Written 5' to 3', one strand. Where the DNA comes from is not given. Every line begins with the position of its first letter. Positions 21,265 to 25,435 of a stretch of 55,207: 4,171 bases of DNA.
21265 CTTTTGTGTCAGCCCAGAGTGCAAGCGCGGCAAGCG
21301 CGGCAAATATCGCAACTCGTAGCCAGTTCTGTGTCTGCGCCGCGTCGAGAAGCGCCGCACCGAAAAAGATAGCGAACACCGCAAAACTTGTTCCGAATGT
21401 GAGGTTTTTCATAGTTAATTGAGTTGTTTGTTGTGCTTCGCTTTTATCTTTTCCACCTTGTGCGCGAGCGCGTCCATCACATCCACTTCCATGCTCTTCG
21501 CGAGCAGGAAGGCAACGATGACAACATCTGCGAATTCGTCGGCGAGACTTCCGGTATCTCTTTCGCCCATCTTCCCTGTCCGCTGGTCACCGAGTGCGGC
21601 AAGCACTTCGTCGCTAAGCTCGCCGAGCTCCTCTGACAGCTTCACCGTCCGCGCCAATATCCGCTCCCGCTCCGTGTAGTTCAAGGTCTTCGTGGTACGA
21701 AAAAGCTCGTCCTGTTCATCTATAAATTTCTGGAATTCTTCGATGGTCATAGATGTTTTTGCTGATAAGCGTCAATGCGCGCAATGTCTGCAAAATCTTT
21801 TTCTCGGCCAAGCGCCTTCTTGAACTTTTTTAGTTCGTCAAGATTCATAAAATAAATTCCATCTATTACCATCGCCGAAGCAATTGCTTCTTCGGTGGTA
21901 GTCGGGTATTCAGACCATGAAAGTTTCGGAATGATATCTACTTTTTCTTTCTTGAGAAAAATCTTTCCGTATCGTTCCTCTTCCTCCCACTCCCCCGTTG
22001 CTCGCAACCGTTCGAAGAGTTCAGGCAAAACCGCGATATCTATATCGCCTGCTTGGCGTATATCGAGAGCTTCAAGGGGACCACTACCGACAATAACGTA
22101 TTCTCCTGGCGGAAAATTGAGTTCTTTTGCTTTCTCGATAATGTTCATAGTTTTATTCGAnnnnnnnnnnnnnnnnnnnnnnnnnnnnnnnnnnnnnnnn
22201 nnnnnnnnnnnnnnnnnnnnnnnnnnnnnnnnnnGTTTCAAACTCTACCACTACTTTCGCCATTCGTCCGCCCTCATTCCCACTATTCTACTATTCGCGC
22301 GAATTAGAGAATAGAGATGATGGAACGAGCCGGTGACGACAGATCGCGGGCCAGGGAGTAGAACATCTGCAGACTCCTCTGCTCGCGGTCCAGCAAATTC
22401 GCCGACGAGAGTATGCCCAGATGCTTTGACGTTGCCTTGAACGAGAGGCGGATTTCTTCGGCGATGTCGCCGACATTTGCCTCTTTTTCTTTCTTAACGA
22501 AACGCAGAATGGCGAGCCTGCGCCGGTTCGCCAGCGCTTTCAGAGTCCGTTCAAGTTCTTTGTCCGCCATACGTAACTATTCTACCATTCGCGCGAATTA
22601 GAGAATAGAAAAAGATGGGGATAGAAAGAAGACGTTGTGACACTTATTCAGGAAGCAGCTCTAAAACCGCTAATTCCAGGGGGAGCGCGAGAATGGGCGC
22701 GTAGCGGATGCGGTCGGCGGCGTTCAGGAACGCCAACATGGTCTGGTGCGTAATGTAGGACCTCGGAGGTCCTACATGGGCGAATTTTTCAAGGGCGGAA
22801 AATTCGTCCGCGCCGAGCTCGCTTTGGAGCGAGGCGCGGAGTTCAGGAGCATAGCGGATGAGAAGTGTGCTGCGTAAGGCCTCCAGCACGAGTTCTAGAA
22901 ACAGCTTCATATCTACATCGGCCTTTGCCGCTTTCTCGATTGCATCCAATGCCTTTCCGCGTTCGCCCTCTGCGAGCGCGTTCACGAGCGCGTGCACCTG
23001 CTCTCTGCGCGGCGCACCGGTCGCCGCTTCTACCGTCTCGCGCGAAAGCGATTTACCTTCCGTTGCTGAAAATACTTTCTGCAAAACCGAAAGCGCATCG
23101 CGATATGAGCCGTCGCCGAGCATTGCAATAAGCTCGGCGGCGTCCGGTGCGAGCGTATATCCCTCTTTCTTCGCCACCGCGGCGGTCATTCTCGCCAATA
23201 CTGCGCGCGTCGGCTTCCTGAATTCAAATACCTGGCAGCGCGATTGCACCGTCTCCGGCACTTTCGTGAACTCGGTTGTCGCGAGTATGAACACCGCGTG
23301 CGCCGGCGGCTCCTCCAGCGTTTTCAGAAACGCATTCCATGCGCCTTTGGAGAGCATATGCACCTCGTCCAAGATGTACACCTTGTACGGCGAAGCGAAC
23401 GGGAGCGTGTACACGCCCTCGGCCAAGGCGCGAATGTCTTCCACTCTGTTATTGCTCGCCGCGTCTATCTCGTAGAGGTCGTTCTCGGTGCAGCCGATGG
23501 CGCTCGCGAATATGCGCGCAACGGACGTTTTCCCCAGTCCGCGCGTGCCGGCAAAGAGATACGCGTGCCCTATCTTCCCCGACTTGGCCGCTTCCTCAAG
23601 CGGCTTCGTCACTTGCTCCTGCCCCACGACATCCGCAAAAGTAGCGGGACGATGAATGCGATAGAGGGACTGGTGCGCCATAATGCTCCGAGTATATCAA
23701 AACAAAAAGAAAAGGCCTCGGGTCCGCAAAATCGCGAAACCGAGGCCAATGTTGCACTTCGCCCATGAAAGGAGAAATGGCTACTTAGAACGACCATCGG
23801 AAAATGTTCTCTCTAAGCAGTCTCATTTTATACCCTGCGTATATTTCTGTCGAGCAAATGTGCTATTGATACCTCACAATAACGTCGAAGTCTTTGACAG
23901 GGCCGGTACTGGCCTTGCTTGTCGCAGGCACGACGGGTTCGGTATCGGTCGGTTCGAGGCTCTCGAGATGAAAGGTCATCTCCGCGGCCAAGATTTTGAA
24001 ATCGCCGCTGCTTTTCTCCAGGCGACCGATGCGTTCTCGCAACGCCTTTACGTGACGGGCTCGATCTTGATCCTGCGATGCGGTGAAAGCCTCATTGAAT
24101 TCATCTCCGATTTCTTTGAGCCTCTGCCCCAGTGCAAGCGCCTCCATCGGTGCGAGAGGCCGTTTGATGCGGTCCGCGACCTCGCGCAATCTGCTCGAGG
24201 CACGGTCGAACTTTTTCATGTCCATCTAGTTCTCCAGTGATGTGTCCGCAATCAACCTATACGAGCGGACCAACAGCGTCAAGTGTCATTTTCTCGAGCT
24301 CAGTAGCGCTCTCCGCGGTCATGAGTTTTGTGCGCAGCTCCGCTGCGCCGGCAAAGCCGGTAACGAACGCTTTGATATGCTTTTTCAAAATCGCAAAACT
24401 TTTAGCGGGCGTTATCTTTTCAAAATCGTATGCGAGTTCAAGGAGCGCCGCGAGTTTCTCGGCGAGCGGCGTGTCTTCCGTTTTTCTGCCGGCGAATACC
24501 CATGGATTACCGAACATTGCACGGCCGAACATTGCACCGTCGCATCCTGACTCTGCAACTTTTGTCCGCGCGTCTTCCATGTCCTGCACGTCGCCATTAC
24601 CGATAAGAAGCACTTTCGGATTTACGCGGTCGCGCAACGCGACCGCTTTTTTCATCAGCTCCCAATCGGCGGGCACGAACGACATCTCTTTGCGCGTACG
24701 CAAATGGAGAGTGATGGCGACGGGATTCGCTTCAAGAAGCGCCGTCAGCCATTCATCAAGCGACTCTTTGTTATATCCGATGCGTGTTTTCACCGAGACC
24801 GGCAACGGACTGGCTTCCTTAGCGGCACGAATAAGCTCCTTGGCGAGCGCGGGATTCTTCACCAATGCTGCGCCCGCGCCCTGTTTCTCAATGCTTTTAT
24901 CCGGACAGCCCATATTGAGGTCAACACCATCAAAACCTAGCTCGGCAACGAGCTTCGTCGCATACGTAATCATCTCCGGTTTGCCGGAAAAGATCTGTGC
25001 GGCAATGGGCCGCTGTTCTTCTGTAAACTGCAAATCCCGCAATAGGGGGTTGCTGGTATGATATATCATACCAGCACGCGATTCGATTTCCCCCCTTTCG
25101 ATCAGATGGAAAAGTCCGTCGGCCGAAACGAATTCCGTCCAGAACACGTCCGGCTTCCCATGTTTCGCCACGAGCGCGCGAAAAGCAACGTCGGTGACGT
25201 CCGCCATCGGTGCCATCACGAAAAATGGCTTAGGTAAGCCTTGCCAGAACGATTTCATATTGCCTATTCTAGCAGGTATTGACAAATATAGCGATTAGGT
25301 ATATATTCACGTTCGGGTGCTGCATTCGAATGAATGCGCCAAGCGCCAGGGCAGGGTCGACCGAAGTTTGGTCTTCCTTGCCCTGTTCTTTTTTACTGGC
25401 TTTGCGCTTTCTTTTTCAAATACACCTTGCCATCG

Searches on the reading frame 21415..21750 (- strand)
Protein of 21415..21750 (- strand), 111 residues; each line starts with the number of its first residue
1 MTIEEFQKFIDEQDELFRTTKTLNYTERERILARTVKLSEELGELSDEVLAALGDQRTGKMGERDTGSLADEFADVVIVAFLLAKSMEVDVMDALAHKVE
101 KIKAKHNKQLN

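Call 80: search_protein_families(library=pfam, proteins=[window:21415-21750:-], max_evalue=0.01)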
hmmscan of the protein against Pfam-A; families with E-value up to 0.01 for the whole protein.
window:21415-21750:- (111 aa): 4 families
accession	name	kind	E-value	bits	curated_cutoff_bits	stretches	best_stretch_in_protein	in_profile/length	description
PF03819.22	MazG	-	1e-06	29.3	22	1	37-108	9-72/74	MazG nucleotide pyrophosphohydrolase domain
PF12643.12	MazG-like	-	1.6e-05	25.5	27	1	46-105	12-69/85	MazG-like family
PF01503.22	PRA-PH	-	0.00083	20.2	21.3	1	5-95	3-79/86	Phosphoribosyl-ATP pyrophosphohydrolase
PF06892.16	Phage_CP76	-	0.0096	16.2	26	0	24-88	82-144/146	Phage regulatory protein CII (CP76)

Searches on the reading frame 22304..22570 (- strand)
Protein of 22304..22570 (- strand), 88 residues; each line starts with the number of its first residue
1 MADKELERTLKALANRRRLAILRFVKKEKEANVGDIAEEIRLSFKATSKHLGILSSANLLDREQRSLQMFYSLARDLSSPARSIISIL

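Call 80: search_protein_families(library=pfam, proteins=[window:22304-22570:-], max_evalue=0.01)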
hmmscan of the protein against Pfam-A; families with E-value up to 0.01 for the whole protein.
window:22304-22570:- (88 aa): 8 families
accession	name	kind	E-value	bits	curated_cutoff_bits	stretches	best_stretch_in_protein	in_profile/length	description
PF01022.26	HTH_5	-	3.2e-07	30.5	22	1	17-60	3-45/47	Bacterial regulatory protein, arsR family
PF12840.13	HTH_20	-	1.9e-06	28.2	27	1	13-62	1-50/51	Helix-turn-helix domain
PF25212.1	HVO_A0114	-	0.00066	19.9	27.6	1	9-65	15-71/84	HVO_A0114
PF24035.1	DUF7344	-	0.0017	19.1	27.8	1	11-41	2-31/76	Domain of unknown function (DUF7344)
PF01047.28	MarR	-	0.0019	18.5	24.6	1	15-65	2-52/59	MarR family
PF13412.12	HTH_24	-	0.0027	17.7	21.9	1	15-57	2-44/48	Winged helix-turn-helix DNA-binding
PF12802.13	MarR_2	-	0.0032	18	27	1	16-63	5-53/61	MarR family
PF08100.18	Dimerisation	-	0.0065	16.7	25.6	1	11-74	20-84/93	O-methyltransferase dimerisation domain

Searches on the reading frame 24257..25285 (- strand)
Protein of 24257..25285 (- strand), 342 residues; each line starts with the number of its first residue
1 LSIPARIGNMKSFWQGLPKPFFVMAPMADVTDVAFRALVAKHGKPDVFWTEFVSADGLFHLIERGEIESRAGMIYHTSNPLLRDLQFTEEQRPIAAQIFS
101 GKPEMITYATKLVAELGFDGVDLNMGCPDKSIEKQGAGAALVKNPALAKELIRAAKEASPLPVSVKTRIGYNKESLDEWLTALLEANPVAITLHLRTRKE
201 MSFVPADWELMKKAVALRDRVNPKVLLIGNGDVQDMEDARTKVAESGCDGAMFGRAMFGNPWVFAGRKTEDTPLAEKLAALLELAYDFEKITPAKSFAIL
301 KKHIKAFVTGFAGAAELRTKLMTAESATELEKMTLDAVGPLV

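Call 11: search_protein_families(library=pfam, proteins=[window:24257-25285:-])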
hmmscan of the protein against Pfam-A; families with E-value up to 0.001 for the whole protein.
window:24257-25285:- (342 aa): 1 family
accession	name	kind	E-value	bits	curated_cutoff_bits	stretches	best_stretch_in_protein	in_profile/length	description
PF01207.24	Dus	-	5.7e-59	200.2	20.4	1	24-332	2-300/311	Dihydrouridine synthase (Dus)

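Call 14: find_homologous_proteins(query=window:24257-25285:-, max_evalue=1e-20)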
Query window:24257-25285:- (342 aa): 7999 proteins with E <= 1e-20 among 8000 candidates; the best 120 are listed.
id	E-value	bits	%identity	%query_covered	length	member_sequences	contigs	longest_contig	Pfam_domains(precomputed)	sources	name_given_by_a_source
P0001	1.7e-217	739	100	97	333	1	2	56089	PF01207.24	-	-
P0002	1.1e-171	589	81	95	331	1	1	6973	PF01207.24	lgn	-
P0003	2.0e-171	588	82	95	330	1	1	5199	PF01207.24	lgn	-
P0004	3.9e-169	580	80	94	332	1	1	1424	PF01207.24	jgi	-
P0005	1.3e-165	569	78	96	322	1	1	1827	PF01207.24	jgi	-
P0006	5.4e-165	567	79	95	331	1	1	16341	PF01207.24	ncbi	-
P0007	5.9e-165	566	80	95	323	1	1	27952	PF01207.24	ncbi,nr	ncbi:MAG: tRNA-dihydrouridine synthase [Candidatus Parcubacteria bacterium]|nr:tRNA-dihydrouridine s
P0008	7.6e-165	566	78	96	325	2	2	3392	PF01207.24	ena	-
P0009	4.8e-163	560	78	95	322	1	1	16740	PF01207.24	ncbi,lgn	-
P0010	1.1e-162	559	82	91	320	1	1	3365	PF01207.24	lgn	-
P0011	1.8e-162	558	77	95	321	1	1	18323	PF01207.24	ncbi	-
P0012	1.9e-162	558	78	94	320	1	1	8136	PF01207.24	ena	-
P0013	2.5e-162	558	78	94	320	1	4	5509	PF01207.24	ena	-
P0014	4.2e-162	557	78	94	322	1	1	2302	PF01207.24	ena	-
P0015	4.4e-162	557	78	94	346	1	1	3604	PF01207.24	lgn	-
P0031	3.0e-159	548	76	94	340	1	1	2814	PF01207.24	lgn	-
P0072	4.0e-156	537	74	94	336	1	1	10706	PF01207.24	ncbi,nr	ncbi:MAG: tRNA-dihydrouridine synthase [bacterium]|nr:tRNA-dihydrouridine synthase [bacterium]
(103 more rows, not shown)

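Call 33: find_encoding_contigs(protein=P0002, flank=2000, max_places=1)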
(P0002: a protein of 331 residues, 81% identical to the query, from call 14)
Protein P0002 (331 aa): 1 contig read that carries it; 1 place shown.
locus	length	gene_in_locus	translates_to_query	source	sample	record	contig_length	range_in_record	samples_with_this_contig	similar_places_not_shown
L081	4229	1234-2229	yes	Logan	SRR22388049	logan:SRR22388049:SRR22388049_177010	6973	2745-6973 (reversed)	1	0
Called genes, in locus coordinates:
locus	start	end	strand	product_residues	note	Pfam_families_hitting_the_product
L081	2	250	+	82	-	?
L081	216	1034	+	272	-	-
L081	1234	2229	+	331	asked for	PF01207:Dus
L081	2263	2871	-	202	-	-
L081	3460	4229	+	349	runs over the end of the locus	PF05496:RuvB_N (weak), PF13177:DNA_pol3_delta2, PF00004:AAA, PF13177:DNA_pol3_delta2, PF22608:DNAX_ATPase_lid (weak), PF12169:DNA_pol3_gamma3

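Call 34: find_encoding_contigs(protein=P0031, flank=2000, max_places=1)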
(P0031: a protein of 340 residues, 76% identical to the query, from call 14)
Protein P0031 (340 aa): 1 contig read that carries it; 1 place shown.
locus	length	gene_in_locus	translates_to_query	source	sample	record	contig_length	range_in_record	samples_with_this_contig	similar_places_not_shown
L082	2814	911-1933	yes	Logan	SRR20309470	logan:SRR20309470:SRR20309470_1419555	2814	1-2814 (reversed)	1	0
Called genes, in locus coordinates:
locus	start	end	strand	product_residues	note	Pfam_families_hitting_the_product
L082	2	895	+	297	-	?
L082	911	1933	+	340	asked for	PF01207:Dus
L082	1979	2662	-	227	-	-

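Call 35: find_encoding_contigs(protein=P0072, flank=2000, max_places=1)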
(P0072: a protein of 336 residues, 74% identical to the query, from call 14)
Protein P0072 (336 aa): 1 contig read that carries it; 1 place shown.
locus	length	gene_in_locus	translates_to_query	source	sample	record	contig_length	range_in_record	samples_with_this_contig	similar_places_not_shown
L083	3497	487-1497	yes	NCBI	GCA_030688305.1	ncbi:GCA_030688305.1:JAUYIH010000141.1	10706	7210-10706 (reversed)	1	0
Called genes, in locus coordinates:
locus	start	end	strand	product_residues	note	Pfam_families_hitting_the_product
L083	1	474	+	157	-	?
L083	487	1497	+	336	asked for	PF01207:Dus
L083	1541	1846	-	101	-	-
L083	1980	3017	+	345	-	PF05496:RuvB_N (weak), PF13177:DNA_pol3_delta2, PF00004:AAA, PF13177:DNA_pol3_delta2, PF12169:DNA_pol3_gamma3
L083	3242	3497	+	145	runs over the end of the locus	PF01243:PNPOx_N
